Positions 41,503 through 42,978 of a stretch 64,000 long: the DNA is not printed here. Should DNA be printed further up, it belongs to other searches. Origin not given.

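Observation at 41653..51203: Complete succinate-to-propionate energy-conserving module with a split mutase, plus an unknown 12-TM protein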

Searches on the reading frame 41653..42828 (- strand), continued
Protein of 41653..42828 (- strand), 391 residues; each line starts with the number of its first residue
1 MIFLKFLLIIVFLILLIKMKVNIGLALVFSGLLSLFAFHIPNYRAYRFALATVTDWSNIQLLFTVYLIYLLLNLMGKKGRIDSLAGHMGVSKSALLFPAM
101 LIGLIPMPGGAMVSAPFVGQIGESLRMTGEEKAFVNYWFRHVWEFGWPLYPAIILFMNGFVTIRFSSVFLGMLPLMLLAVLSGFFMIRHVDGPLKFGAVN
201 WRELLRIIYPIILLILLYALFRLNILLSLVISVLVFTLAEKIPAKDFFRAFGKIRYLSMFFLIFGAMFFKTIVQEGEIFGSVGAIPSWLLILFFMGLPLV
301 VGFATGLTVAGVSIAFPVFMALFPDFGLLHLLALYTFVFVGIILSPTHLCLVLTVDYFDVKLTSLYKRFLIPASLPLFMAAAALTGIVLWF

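Call 18: find_encoding_contigs(protein=P0010, flank=10000, max_places=2)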
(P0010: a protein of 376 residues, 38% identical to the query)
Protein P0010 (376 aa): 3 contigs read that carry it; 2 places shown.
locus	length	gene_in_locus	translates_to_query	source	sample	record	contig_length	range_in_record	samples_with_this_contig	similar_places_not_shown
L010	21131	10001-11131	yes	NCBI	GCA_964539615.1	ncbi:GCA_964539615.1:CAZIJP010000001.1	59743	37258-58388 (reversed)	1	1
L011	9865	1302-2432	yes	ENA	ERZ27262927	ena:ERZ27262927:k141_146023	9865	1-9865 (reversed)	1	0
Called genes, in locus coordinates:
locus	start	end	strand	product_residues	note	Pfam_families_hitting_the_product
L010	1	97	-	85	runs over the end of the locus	PF00076:RRM_1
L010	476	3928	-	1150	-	PF00580:UvrD-helicase (faint), PF04851:ResIII (faint), PF00270:DEAD (faint), PF13307:Helicase_C_2, PF13245:AAA_19 (weak), PF01443:Viral_helicase1 (weak), PF13361:UvrD_C, PF13538:UvrD_C_2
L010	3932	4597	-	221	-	PF13398:Peptidase_M50B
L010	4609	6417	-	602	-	PF00664:ABC_membrane, PF00005:ABC_tran, PF02463:SMC_N (faint)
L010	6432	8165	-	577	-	PF00664:ABC_membrane, PF00005:ABC_tran, PF02463:SMC_N (faint)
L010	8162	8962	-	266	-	PF21948:LplA-B_cat, PF03099:BPL_LplA_LipB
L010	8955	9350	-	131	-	PF03061:4HBT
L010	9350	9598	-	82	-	PF08899:DUF1844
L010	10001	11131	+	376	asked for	PF04165:DUF401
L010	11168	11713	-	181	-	PF01923:Cob_adeno_trans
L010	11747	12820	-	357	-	PF06267:DUF1028, PF07719:TPR_2 (faint), PF13181:TPR_8 (faint)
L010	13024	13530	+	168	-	PF00149:Metallophos, PF12850:Metallophos_2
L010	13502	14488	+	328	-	PF01590:GAF, PF13185:GAF_2, PF13492:GAF_3, PF00512:HisKA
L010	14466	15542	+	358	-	PF00512:HisKA, PF02518:HATPase_c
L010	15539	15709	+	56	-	-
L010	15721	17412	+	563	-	-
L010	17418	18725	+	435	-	PF00275:EPSP_synthase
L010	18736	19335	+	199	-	-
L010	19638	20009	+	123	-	PF22747:Zn_ribbon_DUF2089 (weak), PF09862:DUF2089, PF22746:SHOCT-like_DUF2089-C (weak)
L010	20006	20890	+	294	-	PF13349:DUF4097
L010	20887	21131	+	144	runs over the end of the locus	-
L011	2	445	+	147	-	?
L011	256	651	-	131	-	PF03061:4HBT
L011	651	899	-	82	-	PF08899:DUF1844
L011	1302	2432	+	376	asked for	PF04165:DUF401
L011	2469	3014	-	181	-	PF01923:Cob_adeno_trans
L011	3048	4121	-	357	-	PF06267:DUF1028, PF07719:TPR_2 (faint), PF13181:TPR_8 (faint)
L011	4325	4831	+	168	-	PF00149:Metallophos, PF12850:Metallophos_2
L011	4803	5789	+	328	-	PF01590:GAF, PF13185:GAF_2, PF13492:GAF_3, PF00512:HisKA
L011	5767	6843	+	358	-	PF00512:HisKA, PF02518:HATPase_c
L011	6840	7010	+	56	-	-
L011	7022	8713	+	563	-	-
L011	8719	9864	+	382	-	?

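Call 24: find_related_loci(query=A1, collection=genome_contigs, flank=10000)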
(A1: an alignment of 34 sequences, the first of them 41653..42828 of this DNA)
Query A1 (391 aa) in genome_contigs; peptide patterns used: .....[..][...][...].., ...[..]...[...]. (x = any residue, [..] = any of these).
600 stretches matched a pattern (row limit reached: there are more); 595 encode a relative of the query (tblastn E <= 1e-3); the best 80 are kept; 80 distinct loci.
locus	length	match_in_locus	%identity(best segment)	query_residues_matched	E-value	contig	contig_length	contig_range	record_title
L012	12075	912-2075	31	4-375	1e-49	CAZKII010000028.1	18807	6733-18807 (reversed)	MAG TPA_asm: uncultured Thermoplasmata archaeon isolate SRP141559_co1_83 genome assembly, contig: NODE_1449_length_18807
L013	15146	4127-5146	32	52-374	2e-49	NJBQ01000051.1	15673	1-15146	MAG: Candidatus Aerophobetes bacterium Ae_b3a 3053, whole genome shotgun sequence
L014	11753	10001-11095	31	20-368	4e-49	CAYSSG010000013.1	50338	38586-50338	MAG TPA_asm: uncultured Atribacterota bacterium isolate SRP192927_co6_450 genome assembly, contig: NODE_937_length_50338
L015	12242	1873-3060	31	4-390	5e-48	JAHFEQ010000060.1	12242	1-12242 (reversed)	MAG: Nitrospirae bacterium isolate nzgw272 NODE_8292_length_12243_cov_5.982841, whole genome shotgun sequence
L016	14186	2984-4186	32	4-375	1e-47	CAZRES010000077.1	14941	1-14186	MAG TPA_asm: uncultured Desulfobacteraceae bacterium isolate SRP332253_co2_39 genome assembly, contig: NODE_3820_length_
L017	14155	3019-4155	31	4-375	1e-46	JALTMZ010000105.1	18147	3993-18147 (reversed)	MAG: Thermococcus sp. isolate S139_metabat2_scaf2bin.061_VB S139_NODE_2485_length_18147_cov_1.587292, whole genome shotg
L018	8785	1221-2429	30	4-375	4e-46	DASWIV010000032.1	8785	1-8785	MAG TPA_asm: bacterium isolate SMAG_U2878 k141_1891923, whole genome shotgun sequence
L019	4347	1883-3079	32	5-371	4e-46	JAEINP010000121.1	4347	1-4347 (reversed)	MAG: Desulfatibacillum sp. isolate MAG7 NODE_5713_length_4347_cov_9.264637, whole genome shotgun sequence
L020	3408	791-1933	29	4-368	9e-46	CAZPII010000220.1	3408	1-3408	MAG TPA_asm: uncultured Atribacterota bacterium isolate SRP141376_co2_321 genome assembly, contig: NODE_42141_length_340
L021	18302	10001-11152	32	7-372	4e-52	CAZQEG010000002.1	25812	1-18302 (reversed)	MAG TPA_asm: uncultured Thermoplasmata archaeon isolate binchicken_co164_190 genome assembly, contig: NODE_224_length_25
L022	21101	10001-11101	33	50-382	2e-45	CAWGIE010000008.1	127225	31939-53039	MAG: uncultured bacterium isolate MFD02416.bin.2.262 genome assembly, contig: contig_24694, whole genome shotgun sequenc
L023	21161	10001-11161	31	4-372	6e-45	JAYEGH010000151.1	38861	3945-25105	MAG: Candidatus Caldatribacteriota bacterium isolate MAG251 MAG251_152, whole genome shotgun sequence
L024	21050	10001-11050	36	22-368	1e-44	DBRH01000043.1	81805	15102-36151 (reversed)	MAG TPA_asm: Kosmotogaceae bacterium UBA1373 UBA1373_contig_1891, whole genome shotgun sequence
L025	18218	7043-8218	29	4-373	1e-44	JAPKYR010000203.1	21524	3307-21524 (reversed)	MAG: bacterium isolate LacPavin_0920_SED3_MAG_49_9 LacPavin_0920_SED3_scaffold_3236179, whole genome shotgun sequence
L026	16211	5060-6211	33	4-381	2e-44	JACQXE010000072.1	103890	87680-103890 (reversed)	MAG: Nitrospirae bacterium isolate NC_groundwater_1507_Pr4_B-0.1um_42_5 SR1-18-B1_scaffold_606924, whole genome shotgun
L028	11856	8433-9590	30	4-370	8e-44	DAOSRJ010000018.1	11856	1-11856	MAG TPA_asm: Atribacterota bacterium isolate AMR_MDS_2270 NODE_5380_length_11856_cov_5.187611, whole genome shotgun sequ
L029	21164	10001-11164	34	8-382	1e-43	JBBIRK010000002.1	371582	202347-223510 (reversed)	MAG: Candidatus Zixiibacteriota bacterium isolate STS170223_bin_348 NODE_12_length_371582_cov_14.652591, whole genome sh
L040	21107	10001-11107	31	20-374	4e-42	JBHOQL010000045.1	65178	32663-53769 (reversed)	MAG: Anaerolineae bacterium isolate C0_2 k141_122733, whole genome shotgun sequence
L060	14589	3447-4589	31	6-372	3e-40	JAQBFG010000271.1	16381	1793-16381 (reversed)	MAG: Candidatus Zixiibacteriota bacterium isolate MAG_439_bin-06 439_bin-06_ctg-271, whole genome shotgun sequence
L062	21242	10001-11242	31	4-372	8e-40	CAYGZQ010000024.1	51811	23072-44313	MAG TPA_asm: uncultured Planctomycetota bacterium isolate ERP119294_co1_436 genome assembly, contig: NODE_642_length_518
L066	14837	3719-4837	31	13-372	7e-40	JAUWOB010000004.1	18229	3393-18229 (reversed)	MAG: Dehalococcoidia bacterium isolate CSMAG_2439 CSMAG_2439_k141_444346_length_18229_cov_5.0000, whole genome shotgun s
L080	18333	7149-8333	30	1-373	4e-39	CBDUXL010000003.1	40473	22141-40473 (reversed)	MAG TPA_asm: uncultured bacterium isolate SRR22302370_binner13_Refined_2 genome assembly, contig: ERZ25074855.513, whole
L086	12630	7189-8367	30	2-381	2e-39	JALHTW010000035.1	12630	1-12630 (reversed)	MAG: Candidatus Aminicenantes bacterium isolate PFL34 seq_410961, whole genome shotgun sequence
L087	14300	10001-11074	33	28-372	7e-39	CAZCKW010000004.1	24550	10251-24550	MAG TPA_asm: uncultured Dehalococcoidales bacterium isolate SRP178699_co2_22 genome assembly, contig: NODE_1211_length_2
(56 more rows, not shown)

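Call 27: search_protein_families(library=pfam, proteins=[L062:6248-6883:+, L029:7595-8473:+, L087:12229-13734:+, L040:3843-5600:+, L086:9532-10758:+, L060:2464-3369:-, L024:11190-12317:+, L080:14156-15532:-, L066:2701-3417:+, L028:7824-8309:+], max_evalue=0.00001)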
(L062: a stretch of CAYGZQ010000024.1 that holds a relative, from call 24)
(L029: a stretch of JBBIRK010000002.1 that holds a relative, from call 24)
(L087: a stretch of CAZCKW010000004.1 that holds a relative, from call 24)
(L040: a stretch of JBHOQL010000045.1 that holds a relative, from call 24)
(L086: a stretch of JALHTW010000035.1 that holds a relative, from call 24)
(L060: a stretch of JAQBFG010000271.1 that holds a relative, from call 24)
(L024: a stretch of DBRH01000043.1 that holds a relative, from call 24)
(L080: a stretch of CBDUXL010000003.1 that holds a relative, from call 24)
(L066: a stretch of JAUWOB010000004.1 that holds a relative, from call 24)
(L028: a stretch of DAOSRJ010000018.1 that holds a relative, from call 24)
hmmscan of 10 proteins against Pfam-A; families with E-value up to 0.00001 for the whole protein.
L062:6248-6883:+ (211 aa): 4 families
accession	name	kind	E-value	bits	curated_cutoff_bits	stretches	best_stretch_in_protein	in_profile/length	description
PF08281.18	Sigma70_r4_2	-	3.7e-15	55.7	25.7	1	144-196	2-54/54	Sigma-70, region 4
PF04542.20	Sigma70_r2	-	4.1e-14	52.6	24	1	48-110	6-70/71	Sigma-70 region 2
PF04545.22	Sigma70_r4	-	5.3e-14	51.9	24.1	1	149-198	1-50/50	Sigma-70, region 4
PF07638.17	Sigma70_ECF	-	5e-09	36.8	21.1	1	143-199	127-182/185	ECF sigma factor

L029:7595-8473:+ (292 aa): 0 families

L087:12229-13734:+ (501 aa): 4 families
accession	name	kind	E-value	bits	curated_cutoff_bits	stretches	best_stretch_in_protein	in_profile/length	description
PF00308.24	Bac_DnaA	-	1.3e-55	188.5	23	1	165-321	2-160/162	Bacterial DnaA ATPAse domain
PF08299.17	Bac_DnaA_C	-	2.5e-22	79.1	31.5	1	405-470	4-69/69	Bacterial dnaA protein helix-turn-helix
PF01695.23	IstB_IS21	-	1.3e-11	44.9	24.1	1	201-295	96-190/238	IstB-like ATP binding protein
PF11638.13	DnaA_N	-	4.3e-10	39.6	24.6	1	60-121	2-64/65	DnaA N-terminal domain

L040:3843-5600:+ (585 aa): 18 families
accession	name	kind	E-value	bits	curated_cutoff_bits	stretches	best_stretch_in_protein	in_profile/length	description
PF07992.20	Pyr_redox_2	-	1.2e-30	107.4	26.1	1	138-433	2-291/291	Pyridine nucleotide-disulphide oxidoreductase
PF14691.11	Fer4_20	-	2.1e-22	79.5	25.8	1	44-124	28-111/113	Dihydroprymidine dehydrogenase domain II, 4Fe-4S cluster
PF13738.12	Pyr_redox_3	-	5.3e-14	52.6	30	1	264-315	159-220/305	Pyridine nucleotide-disulphide oxidoreductase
PF00070.33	Pyr_redox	-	1.1e-13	51.9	22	1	271-343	1-78/82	Pyridine nucleotide-disulphide oxidoreductase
PF13450.12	NAD_binding_8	-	2.4e-13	50.6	21.9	1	141-176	1-36/68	NAD(P)-binding Rossmann-like domain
PF01266.30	DAO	-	2.5e-11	44.2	27.9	1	138-172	1-35/353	FAD dependent oxidoreductase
PF01593.30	Amino_oxidase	-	1.8e-09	37.9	19.8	1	147-176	2-31/443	Flavin containing amine oxidoreductase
PF12831.13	FAD_oxidored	-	8.5e-09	35.6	27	0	139-176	2-39/416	FAD dependent oxidoreductase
PF00890.30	FAD_binding_2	-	4.6e-08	33.1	20.4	1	139-172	2-35/414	FAD binding domain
PF03486.20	HI0933_like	-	6.2e-08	32.8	50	0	138-172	2-36/244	HI0933-like protein Rossmann domain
PF01134.28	GIDA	-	7e-08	32.4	22.1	0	138-165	1-28/391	Glucose inhibited division protein A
PF01262.27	AlaDh_PNT_C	-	1.5e-07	31.5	23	0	270-302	29-61/214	Alanine dehydrogenase/PNT, C-terminal domain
PF00037.32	Fer4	-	1.5e-07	31.3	21.1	1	550-572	1-23/24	4Fe-4S binding domain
PF13241.12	NAD_binding_7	-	4.3e-07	30.9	22.1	0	266-303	4-41/104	Putative NAD(P)-binding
PF01946.23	Thi4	-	1.5e-06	28.1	26.2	0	139-178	20-60/235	Thi4 family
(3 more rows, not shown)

L086:9532-10758:+ (408 aa): 2 families
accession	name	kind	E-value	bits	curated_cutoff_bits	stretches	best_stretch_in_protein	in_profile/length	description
PF07973.19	tRNA_SAD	-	2.5e-12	47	24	1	188-228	1-41/44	Threonyl and Alanyl tRNA synthetase second additional domain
PF01411.24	tRNA-synt_2c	-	1e-08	34.6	30.3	1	26-78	474-530/552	tRNA synthetases class II (A)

L060:2464-3369:- (301 aa): 1 family
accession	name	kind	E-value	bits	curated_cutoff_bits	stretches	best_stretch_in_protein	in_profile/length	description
PF01063.24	Aminotran_4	-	1e-52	179.6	28.5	1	50-269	1-223/223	Amino-transferase class IV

L024:11190-12317:+ (375 aa): 2 families
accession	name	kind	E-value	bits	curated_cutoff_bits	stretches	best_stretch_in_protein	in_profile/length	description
PF00005.33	ABC_tran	-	8.3e-37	127.3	25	1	23-165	2-137/137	ABC transporter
PF08402.16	TOBE_2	-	2.8e-11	43.8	21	1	281-365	1-76/76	TOBE domain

L080:14156-15532:- (458 aa): 4 families
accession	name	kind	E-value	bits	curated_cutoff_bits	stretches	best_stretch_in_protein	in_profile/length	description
PF13365.12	Trypsin_2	-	1.9e-36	126.4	27.6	1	165-303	1-144/144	Trypsin-like peptidase domain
PF00089.32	Trypsin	-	2e-20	74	20.6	1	164-327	26-217/220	Trypsin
PF13180.12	PDZ_2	-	2.6e-11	44.1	27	1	343-449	2-77/80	PDZ domain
PF17820.7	PDZ_6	-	8.5e-08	32.3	27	0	405-441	19-54/54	PDZ domain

L066:2701-3417:+ (238 aa): 2 families
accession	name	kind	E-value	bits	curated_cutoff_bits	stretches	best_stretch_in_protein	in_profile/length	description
PF00881.29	Nitroreductase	-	3e-28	99.5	23.5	1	21-211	1-167/167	Nitroreductase family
PF14512.11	TM1586_NiRdase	-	4.9e-13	49.6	27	1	39-72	159-193/215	Putative TM nitroreductase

L028:7824-8309:+ (161 aa): 1 family
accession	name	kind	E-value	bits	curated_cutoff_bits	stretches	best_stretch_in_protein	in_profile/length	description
PF03780.18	Asp23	-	8.9e-20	71.6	28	1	22-129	2-108/108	Asp23 family, cell envelope-related function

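Call 30: list_cluster_members(proteins=[window:41653-42828:-, window:48320-49993:-, window:44983-46533:-, window:42887-44095:-, window:51200-52534:-, window:40155-41567:-])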
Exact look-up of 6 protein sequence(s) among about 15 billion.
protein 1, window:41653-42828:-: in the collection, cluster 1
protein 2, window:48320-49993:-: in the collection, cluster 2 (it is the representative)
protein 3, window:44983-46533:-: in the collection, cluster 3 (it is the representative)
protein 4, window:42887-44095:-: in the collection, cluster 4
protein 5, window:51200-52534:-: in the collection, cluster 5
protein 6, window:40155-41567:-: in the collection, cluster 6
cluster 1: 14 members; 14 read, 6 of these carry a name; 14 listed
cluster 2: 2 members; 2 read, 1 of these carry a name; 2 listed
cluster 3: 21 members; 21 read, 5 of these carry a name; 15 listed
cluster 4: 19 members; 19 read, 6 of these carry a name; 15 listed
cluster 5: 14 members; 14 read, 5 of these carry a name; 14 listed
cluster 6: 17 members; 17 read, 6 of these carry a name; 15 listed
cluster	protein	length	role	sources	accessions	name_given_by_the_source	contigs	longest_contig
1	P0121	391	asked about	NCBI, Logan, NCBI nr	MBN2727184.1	DUF401 family protein [Candidatus Mcinerneyibacteriota bacterium]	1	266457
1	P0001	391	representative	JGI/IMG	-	-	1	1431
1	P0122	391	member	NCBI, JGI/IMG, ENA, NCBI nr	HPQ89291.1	MAG TPA: DUF401 family protein [Candidatus Mcinerneyibacteriales bacterium] | DUF401 family protein [Candidatus Mcinerneyibacteriales bacterium]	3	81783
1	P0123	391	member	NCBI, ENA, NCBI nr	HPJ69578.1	MAG TPA: DUF401 family protein [Candidatus Mcinerneyibacteriales bacterium] | DUF401 family protein [Candidatus Mcinerneyibacteriales bacterium]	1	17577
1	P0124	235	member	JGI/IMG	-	hypothetical protein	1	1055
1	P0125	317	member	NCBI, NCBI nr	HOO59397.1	MAG TPA: DUF401 family protein, partial [Candidatus Mcinerneyibacteriales bacterium] | DUF401 family protein [Candidatus Mcinerneyibacteriales bacterium]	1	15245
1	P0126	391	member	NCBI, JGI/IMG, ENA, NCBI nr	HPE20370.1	MAG TPA: DUF401 family protein [Candidatus Mcinerneyibacteriales bacterium] | DUF401 family protein [Candidatus Mcinerneyibacteriales bacterium]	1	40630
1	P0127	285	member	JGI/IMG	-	-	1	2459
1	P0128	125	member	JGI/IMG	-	-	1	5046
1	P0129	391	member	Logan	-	-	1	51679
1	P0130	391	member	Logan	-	-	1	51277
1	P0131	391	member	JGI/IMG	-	-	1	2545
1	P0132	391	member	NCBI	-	-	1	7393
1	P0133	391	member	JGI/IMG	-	-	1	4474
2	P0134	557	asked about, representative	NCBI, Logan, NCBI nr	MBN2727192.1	methylmalonyl-CoA mutase family protein [Candidatus Mcinerneyibacteriota bacterium]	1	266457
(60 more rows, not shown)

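Call 39: predict_structure(alignment_id=A1)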
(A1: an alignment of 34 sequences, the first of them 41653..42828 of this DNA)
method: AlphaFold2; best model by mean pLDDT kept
length: 391 residues; sequences in the alignment: 34
mean_pLDDT: 88.9   pTM: 0.87
mean pLDDT of the five models: 88.9, 87.8, 86.9, 84.6, 83.8
residues with pLDDT >= 90: 201; 70-90: 181; 50-70: 9; < 50: 0
segments of 3 or more residues with pLDDT < 50: none
pLDDT, mean of each block of 10 residues (from residue 1): 87 89 91 92 91 89 90 89 75 83 77 87 92 96 86 78 83 95 92 76 89 88 89 96 95 87 90 85 79 92 89 89 89 96 93 95 97 98 92 79
secondary structure, 60 per line:
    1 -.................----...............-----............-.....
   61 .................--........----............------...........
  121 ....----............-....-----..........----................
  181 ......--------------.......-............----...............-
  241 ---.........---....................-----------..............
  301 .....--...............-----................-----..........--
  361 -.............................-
elements in order: H2-18 H23-37 H43-54 H56-77 H80-87 H92-103 H110-124 H129-140 H142-145 H151-160 H165-186 H201-207 H209-220 H225-239 H244-252 H256-275 H287-305 H308-322 H328-343 H349-358 H362-390
